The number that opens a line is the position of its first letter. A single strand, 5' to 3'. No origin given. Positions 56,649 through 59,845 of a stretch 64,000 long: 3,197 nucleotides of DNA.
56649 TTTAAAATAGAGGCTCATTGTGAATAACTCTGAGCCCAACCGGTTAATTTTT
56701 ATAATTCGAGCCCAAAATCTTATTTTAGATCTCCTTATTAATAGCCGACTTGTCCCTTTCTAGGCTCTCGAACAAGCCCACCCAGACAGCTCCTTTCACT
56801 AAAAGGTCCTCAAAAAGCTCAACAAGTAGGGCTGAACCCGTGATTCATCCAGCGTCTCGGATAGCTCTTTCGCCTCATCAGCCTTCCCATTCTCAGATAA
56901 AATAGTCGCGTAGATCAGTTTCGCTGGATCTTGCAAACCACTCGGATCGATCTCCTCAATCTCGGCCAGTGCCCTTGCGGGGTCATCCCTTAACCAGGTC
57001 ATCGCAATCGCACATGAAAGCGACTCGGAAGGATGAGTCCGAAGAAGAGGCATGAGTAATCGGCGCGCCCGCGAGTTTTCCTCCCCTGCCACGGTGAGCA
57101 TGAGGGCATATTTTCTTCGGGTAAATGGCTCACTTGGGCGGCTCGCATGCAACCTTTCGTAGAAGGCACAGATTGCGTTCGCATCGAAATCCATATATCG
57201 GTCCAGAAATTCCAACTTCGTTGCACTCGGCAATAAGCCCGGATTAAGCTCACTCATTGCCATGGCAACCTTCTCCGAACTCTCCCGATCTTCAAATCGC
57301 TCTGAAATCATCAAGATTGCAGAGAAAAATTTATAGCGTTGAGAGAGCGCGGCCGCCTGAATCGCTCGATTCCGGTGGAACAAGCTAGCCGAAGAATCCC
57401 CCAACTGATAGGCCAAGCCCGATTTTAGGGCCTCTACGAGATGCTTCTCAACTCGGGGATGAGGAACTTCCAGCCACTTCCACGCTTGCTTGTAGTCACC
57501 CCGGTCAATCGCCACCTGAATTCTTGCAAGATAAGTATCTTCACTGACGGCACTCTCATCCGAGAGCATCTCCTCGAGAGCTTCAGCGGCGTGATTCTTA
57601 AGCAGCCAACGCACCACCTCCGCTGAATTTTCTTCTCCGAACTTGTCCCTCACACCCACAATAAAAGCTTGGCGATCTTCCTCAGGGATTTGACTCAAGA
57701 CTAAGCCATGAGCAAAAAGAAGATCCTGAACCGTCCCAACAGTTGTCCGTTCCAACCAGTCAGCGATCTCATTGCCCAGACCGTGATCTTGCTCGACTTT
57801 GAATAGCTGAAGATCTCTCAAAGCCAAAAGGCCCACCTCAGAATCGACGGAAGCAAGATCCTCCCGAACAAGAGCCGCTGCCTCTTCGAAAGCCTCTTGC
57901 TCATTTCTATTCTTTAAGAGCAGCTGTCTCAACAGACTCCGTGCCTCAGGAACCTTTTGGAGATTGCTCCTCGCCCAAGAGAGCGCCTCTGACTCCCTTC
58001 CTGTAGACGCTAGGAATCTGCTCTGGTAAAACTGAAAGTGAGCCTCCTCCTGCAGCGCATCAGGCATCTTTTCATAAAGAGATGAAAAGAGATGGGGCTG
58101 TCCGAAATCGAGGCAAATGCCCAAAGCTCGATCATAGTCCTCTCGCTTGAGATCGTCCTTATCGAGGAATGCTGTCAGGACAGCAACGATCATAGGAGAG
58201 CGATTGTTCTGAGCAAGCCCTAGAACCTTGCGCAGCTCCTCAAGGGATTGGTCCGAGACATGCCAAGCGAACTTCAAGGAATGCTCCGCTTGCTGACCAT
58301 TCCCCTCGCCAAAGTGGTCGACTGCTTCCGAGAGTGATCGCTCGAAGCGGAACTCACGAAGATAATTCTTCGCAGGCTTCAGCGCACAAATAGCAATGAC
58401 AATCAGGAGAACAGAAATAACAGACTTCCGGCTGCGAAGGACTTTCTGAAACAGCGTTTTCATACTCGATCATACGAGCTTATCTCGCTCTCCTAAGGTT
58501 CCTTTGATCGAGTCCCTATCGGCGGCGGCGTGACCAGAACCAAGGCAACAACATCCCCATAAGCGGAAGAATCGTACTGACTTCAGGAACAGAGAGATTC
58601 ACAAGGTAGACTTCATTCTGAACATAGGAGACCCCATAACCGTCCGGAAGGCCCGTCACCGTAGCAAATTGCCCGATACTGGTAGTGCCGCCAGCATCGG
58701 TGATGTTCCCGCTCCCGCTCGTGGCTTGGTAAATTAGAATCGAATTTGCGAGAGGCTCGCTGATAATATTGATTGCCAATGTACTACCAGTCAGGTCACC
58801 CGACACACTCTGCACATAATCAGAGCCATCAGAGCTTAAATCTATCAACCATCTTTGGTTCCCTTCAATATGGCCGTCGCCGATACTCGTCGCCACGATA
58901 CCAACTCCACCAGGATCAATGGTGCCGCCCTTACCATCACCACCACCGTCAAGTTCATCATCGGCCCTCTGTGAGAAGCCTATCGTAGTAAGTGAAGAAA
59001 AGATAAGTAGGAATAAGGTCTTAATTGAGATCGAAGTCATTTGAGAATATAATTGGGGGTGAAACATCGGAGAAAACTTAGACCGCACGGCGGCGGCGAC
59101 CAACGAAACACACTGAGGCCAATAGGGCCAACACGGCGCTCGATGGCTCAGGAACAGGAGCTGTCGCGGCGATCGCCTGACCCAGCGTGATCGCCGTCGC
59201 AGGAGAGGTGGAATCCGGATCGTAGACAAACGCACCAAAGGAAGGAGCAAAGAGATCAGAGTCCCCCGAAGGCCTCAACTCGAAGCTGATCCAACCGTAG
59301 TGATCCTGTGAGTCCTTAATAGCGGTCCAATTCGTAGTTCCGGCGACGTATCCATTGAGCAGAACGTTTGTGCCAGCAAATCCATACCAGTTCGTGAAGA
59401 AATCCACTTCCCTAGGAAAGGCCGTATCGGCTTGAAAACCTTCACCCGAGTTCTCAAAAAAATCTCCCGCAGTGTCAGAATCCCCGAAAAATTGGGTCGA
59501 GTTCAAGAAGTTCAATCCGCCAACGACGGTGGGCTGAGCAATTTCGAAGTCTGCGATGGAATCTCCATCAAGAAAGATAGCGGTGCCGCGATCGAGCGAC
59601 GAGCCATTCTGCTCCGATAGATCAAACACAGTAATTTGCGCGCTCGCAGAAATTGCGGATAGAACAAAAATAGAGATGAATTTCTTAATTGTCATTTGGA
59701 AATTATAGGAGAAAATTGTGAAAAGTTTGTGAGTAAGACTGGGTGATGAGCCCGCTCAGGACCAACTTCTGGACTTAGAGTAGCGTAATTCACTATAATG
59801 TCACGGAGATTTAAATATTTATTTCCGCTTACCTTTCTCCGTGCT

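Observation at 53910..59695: Duplicated two-gene module next to the exosortase: cargo with a non-canonical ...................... tail plus a TPR-like membrane protein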

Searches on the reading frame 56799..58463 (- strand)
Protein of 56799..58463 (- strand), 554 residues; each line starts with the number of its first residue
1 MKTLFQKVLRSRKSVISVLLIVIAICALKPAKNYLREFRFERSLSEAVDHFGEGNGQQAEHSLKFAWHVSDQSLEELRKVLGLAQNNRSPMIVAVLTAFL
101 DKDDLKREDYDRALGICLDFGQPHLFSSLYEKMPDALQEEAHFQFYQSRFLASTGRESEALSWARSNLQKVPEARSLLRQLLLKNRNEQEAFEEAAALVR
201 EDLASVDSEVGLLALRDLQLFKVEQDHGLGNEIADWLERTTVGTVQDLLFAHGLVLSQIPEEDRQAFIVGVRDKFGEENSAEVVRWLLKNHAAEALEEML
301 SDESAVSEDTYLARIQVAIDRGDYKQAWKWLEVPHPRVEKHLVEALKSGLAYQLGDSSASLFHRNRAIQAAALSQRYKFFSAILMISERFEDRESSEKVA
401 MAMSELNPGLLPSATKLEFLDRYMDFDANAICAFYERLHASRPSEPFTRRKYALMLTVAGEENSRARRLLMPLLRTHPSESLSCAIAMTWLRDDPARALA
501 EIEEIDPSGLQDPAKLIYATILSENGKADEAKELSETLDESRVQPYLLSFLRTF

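Call 3: search_protein_families(library=ncbifam, proteins=[window:56799-58463:-], max_evalue=0.1)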
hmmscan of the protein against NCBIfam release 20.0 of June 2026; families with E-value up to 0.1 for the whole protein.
window:56799-58463:- (554 aa): 1 family
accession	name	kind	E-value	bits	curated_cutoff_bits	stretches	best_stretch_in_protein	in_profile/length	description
TIGR02508.1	type_III_yscG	equivalog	0.0077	16.5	97.15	0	293-359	25-87/116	YscG family type III secretion system chaperone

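Call 4: search_protein_families(library=pfam, proteins=[window:56799-58463:-], max_evalue=0.1)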
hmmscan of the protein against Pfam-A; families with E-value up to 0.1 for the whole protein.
window:56799-58463:- (554 aa): 7 families
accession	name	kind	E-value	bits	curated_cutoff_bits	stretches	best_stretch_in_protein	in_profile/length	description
PF14559.12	TPR_19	-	3.2e-05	24.6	25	0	494-547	6-61/68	Tetratricopeptide repeat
PF12895.13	ANAPC3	-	0.0012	19.6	27.2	0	292-342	8-56/82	Anaphase-promoting complex, cyclosome, subunit 3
PF09477.16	Type_III_YscG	-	0.0066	16.9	32.1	0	293-355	25-89/116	Bacterial type III secretion system chaperone protein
PF22860.2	DUF7017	-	0.016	15.7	27.5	0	169-202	15-48/141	Domain of unknown function (DUF7017)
PF13428.12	TPR_14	-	0.029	15.5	23.5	0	160-197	6-43/44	Tetratricopeptide repeat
PF01142.23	TruD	-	0.039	13.2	27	1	275-348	170-244/412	tRNA pseudouridine synthase D (TruD)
PF21826.1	DUF6887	-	0.068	13.9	24.2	0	178-197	12-31/62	Family of unknown function (DUF6887)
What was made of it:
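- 56799..58463 (-): TPR2: 554 aa, an N-terminal transmembrane anchor followed by a TPR-like solenoid. TPR_19 24.6 bits, just under the cut-off of 25 (call 4).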

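Call 21: search_protein_families(library=padloc, proteins=[window:56799-58463:-], max_evalue=0.01)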
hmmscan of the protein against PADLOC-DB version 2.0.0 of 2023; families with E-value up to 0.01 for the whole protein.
window:56799-58463:- (554 aa): 0 families

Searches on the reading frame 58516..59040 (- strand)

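Call 3: search_protein_families(library=ncbifam, proteins=[window:58516-59040:-], max_evalue=0.1)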
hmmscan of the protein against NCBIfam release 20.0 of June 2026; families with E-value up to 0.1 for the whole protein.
window:58516-59040:- (174 aa): 1 family
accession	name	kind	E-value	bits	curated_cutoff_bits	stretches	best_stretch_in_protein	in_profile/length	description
NF038129.1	PEP_NF038129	equivalog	0.078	12.8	65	0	113-174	134-194/194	NF038129 family PEP-CTERM protein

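Call 4: search_protein_families(library=pfam, proteins=[window:58516-59040:-], max_evalue=0.1)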
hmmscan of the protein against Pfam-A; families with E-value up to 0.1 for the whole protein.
window:58516-59040:- (174 aa): 1 family
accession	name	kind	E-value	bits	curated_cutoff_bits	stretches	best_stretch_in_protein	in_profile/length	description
PF16465.11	DUF5046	-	0.028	14.1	25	1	62-145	75-154/264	Domain of unknown function (DUF5046)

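Call 21: search_protein_families(library=padloc, proteins=[window:58516-59040:-], max_evalue=0.01)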
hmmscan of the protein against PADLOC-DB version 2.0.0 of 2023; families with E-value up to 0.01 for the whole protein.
window:58516-59040:- (174 aa): 0 families

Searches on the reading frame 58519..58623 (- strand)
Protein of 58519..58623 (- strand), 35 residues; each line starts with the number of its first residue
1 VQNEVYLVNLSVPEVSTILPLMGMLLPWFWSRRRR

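Call 53: search_protein_families(library=pfam, proteins=[window:58519-58623:-], max_evalue=10)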
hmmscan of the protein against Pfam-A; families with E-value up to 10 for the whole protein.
seq(35 aa): 0 families

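Call 54: search_protein_families(library=ncbifam, proteins=[window:58519-58623:-], max_evalue=10)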
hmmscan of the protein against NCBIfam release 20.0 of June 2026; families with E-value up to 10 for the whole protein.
seq(35 aa): 1 family
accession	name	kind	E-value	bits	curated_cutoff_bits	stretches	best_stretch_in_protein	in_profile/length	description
TIGR02595.1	PEP_CTERM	domain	0.013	16.3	16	1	12-35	1-22/24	PEP-CTERM sorting domain-containing protein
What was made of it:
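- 58519..58590 (-): Cargo2 sorting tail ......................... TIGR02595 16.3 against a cut-off of 16 (call 54).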

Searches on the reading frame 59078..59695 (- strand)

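Call 3: search_protein_families(library=ncbifam, proteins=[window:59078-59695:-], max_evalue=0.1)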
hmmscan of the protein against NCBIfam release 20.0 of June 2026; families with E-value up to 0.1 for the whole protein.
window:59078-59695:- (205 aa): 5 families
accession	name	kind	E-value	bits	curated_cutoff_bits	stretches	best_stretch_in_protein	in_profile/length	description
NF038120.1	PEP_CTERM_QFxxD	subfamily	0.0022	17.9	80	1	126-203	134-215/215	NF038120 family PEP-CTERM protein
NF038129.1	PEP_NF038129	equivalog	0.0035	17.2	65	1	171-203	161-193/194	NF038129 family PEP-CTERM protein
TIGR02595.1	PEP_CTERM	domain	0.0066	17.2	16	1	181-203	1-23/24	PEP-CTERM sorting domain-containing protein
NF041927.1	Xrt_dep_XDP1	equivalog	0.044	13.7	125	0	178-203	216-241/242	exosortase-dependent surface protein XDP1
NF038118.1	PEP_CTERM_CCXG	equivalog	0.099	12.3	90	0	175-203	170-198/199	CCXG family PEP-CTERM protein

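Call 4: search_protein_families(library=pfam, proteins=[window:59078-59695:-], max_evalue=0.1)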
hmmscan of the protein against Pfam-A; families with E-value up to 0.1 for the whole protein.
window:59078-59695:- (205 aa): 1 family
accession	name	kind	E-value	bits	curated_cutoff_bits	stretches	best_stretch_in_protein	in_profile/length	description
PF07589.16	PEP-CTERM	-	0.00015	22.2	20.7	1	180-203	1-24/24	PEP-CTERM motif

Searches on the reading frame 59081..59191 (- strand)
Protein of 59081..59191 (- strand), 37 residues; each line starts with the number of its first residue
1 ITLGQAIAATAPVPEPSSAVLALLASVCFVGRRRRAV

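Call 53: search_protein_families(library=pfam, proteins=[window:59081-59191:-], max_evalue=10)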
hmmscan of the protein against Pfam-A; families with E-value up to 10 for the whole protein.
seq(37 aa): 1 family
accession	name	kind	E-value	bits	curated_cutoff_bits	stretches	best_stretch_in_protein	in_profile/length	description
PF07589.16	PEP-CTERM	-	6.2e-06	26.5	20.7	1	12-35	1-24/24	PEP-CTERM motif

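Call 54: search_protein_families(library=ncbifam, proteins=[window:59081-59191:-], max_evalue=10)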
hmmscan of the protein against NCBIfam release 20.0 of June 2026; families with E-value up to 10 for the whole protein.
seq(37 aa): 8 families
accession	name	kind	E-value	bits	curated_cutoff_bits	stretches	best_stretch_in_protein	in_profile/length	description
TIGR02595.1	PEP_CTERM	domain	0.00042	21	16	1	13-35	1-23/24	PEP-CTERM sorting domain-containing protein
NF038129.1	PEP_NF038129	equivalog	0.0018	18.2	65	1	7-35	165-193/194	NF038129 family PEP-CTERM protein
NF038120.1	PEP_CTERM_QFxxD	subfamily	0.0021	18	80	1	10-35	190-215/215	NF038120 family PEP-CTERM protein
NF041927.1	Xrt_dep_XDP1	equivalog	0.0032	17.5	125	1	10-35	216-241/242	exosortase-dependent surface protein XDP1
TIGR03901.2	MYXO-CTERM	domain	0.013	15.9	20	1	11-35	11-33/34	MYXO-CTERM sorting domain-containing protein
NF033554.9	floc_PepA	equivalog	0.015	15.1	80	1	11-35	235-259/261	flocculation-associated PEP-CTERM protein PepA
NF038118.1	PEP_CTERM_CCXG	equivalog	0.032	13.9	90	1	5-35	168-198/199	CCXG family PEP-CTERM protein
NF038126.1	PEP_CTERM_FxDxF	subfamily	0.035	14.3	50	1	7-34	137-165/165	FxDxF family PEP-CTERM protein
